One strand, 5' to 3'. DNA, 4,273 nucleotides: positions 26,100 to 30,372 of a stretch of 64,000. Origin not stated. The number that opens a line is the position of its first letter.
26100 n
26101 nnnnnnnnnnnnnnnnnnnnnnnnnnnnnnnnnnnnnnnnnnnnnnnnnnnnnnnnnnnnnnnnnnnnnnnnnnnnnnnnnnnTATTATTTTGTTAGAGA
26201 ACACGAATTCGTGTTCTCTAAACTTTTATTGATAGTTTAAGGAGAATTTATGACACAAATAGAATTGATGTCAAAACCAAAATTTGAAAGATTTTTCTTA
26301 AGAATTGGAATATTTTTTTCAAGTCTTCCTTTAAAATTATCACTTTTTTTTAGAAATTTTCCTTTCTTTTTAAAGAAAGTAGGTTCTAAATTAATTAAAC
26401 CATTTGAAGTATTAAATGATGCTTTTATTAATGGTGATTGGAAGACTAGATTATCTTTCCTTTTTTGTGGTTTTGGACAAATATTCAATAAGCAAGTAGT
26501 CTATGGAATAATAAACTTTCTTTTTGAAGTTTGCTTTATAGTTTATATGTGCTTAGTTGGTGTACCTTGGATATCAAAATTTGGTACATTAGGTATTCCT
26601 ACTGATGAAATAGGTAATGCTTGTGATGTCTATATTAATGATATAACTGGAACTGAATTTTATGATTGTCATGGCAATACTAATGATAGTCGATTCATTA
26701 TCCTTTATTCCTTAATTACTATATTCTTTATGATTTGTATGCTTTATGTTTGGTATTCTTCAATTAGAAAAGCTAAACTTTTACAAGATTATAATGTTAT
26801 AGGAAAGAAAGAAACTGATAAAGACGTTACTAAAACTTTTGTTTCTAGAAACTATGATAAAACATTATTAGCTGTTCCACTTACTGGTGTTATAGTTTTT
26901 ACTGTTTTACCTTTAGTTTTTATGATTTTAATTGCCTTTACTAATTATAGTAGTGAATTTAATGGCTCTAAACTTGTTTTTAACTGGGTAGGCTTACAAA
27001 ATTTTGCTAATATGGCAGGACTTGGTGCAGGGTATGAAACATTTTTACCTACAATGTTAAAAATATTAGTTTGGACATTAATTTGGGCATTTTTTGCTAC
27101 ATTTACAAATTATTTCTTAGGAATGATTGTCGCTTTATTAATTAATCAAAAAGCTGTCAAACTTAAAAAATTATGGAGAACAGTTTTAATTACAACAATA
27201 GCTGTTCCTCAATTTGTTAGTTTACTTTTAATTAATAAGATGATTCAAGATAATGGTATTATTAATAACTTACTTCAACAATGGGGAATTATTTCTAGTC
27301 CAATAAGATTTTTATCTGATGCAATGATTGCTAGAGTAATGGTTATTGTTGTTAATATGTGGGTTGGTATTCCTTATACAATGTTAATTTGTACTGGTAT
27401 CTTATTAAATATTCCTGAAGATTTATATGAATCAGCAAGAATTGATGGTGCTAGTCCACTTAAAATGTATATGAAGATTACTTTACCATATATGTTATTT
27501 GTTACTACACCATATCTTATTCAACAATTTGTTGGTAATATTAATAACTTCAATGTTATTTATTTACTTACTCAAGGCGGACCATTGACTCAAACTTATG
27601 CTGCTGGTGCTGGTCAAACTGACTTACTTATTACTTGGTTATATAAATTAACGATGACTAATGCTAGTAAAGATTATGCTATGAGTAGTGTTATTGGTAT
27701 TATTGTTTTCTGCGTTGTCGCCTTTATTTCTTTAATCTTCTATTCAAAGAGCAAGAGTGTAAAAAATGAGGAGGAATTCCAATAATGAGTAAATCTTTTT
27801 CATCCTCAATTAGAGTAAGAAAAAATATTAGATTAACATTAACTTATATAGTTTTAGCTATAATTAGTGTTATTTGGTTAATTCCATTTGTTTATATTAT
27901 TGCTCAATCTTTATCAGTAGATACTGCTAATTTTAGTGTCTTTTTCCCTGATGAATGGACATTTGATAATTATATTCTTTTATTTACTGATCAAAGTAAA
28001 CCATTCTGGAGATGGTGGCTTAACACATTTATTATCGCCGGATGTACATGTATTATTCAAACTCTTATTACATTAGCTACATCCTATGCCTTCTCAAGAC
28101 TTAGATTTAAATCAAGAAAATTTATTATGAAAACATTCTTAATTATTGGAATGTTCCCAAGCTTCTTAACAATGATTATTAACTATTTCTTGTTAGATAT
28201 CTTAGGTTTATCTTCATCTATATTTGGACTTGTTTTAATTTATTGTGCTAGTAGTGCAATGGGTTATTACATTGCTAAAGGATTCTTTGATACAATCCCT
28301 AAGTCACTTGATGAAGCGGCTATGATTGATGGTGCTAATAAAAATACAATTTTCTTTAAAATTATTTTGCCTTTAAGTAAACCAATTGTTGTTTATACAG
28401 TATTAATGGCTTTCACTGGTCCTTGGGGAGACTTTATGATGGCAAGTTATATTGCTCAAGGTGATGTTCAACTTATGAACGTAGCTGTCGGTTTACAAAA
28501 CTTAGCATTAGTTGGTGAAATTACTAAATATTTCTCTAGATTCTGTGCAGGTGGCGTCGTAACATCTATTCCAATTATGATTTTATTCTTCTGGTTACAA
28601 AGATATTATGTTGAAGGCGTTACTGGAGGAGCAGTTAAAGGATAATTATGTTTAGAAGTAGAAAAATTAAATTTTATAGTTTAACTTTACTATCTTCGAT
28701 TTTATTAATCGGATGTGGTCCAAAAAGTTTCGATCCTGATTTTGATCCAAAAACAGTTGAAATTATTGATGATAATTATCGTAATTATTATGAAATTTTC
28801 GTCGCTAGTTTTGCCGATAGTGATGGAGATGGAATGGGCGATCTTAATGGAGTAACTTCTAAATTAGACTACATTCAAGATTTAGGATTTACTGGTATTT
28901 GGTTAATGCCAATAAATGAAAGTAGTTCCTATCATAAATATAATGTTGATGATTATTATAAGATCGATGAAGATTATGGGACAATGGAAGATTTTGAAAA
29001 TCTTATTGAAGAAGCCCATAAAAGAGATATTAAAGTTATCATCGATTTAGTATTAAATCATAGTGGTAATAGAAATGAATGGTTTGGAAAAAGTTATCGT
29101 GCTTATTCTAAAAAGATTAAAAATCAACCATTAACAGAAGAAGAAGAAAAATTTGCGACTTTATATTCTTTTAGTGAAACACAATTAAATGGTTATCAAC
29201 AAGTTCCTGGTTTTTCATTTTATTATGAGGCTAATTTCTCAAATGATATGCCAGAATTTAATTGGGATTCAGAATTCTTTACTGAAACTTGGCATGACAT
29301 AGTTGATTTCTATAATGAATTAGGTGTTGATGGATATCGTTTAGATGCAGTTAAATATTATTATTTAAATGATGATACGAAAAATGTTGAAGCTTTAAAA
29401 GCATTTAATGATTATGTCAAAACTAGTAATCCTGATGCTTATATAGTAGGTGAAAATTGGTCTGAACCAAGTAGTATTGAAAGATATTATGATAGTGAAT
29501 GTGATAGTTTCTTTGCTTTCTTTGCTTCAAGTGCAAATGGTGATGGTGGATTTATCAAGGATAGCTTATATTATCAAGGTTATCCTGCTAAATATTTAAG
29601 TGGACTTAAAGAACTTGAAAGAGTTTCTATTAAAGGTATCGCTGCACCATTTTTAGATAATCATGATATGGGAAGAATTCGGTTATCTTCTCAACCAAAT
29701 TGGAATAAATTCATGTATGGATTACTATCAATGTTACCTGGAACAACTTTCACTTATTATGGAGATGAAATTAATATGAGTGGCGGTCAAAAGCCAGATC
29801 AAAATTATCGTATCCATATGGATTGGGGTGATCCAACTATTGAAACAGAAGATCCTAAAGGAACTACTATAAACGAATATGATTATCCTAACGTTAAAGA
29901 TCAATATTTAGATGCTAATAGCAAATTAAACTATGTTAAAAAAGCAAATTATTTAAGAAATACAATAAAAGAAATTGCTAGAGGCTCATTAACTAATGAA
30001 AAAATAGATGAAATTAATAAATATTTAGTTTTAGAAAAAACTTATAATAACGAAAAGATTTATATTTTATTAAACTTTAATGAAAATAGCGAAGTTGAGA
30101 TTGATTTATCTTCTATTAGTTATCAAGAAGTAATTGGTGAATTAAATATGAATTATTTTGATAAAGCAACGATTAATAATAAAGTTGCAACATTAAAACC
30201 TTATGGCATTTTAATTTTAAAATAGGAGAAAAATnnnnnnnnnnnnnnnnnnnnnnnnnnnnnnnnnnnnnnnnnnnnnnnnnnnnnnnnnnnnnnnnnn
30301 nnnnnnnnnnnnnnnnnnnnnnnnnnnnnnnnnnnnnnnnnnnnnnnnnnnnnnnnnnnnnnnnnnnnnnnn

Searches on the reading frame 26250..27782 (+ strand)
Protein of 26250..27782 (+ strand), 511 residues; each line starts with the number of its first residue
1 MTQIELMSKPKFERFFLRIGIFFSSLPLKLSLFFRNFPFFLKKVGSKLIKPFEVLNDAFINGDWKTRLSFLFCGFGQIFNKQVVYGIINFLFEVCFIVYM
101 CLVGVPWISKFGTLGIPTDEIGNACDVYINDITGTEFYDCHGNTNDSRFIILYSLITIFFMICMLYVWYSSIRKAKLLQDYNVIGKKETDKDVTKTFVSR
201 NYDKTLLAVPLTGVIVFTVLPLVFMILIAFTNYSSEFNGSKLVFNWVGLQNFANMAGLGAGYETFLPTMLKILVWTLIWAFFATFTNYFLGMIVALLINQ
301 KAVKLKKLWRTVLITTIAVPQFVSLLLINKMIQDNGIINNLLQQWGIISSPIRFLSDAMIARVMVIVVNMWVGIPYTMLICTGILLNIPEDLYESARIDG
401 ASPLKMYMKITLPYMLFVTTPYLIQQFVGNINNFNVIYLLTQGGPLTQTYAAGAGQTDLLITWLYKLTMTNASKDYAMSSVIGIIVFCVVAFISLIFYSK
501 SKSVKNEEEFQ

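Call 3: search_protein_families(library=pfam, proteins=[window:26250-27782:+], max_evalue=0.1)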
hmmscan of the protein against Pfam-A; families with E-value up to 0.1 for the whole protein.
window:26250-27782:+ (511 aa): 2 families
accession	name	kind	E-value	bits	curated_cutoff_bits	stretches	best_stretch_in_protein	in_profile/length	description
PF00528.27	BPD_transp_1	-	3.1e-18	66.6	26.4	1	289-497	3-174/184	Binding-protein-dependent transport system inner membrane component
PF16296.10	TM_PBP2_N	-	0.027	14.9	31.4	1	215-241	4-30/83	N-terminal of TM subunit in PBP-dependent ABC transporters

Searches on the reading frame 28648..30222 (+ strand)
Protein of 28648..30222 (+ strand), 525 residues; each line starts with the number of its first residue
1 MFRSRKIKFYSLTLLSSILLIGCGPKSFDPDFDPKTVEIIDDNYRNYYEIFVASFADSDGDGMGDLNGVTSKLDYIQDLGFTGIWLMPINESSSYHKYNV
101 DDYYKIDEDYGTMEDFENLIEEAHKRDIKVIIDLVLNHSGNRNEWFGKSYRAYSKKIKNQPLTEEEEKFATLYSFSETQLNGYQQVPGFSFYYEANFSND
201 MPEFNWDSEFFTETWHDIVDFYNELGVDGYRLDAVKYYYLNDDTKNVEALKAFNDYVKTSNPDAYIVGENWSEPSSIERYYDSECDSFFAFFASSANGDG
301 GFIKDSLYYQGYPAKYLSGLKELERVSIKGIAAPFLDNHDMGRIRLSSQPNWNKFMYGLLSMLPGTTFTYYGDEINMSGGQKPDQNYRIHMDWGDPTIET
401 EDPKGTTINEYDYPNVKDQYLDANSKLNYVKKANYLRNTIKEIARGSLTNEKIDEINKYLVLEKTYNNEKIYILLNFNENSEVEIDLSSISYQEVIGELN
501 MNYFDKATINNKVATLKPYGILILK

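Call 3: search_protein_families(library=pfam, proteins=[window:28648-30222:+], max_evalue=0.1)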
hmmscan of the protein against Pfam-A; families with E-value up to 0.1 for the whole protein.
window:28648-30222:+ (525 aa): 3 families
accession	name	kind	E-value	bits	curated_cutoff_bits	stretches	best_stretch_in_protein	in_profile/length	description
PF00128.31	Alpha-amylase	-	1.1e-67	229.7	22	1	50-445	2-445/446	Alpha amylase, catalytic domain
PF16657.11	Malt_amylase_C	-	3.9e-05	24.1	27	1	451-523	6-75/75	Maltogenic Amylase, C-terminal domain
PF14701.12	hDGE_amylase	-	6.8e-05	22.6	27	1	63-147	18-111/439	Glycogen debranching enzyme, glucanotransferase domain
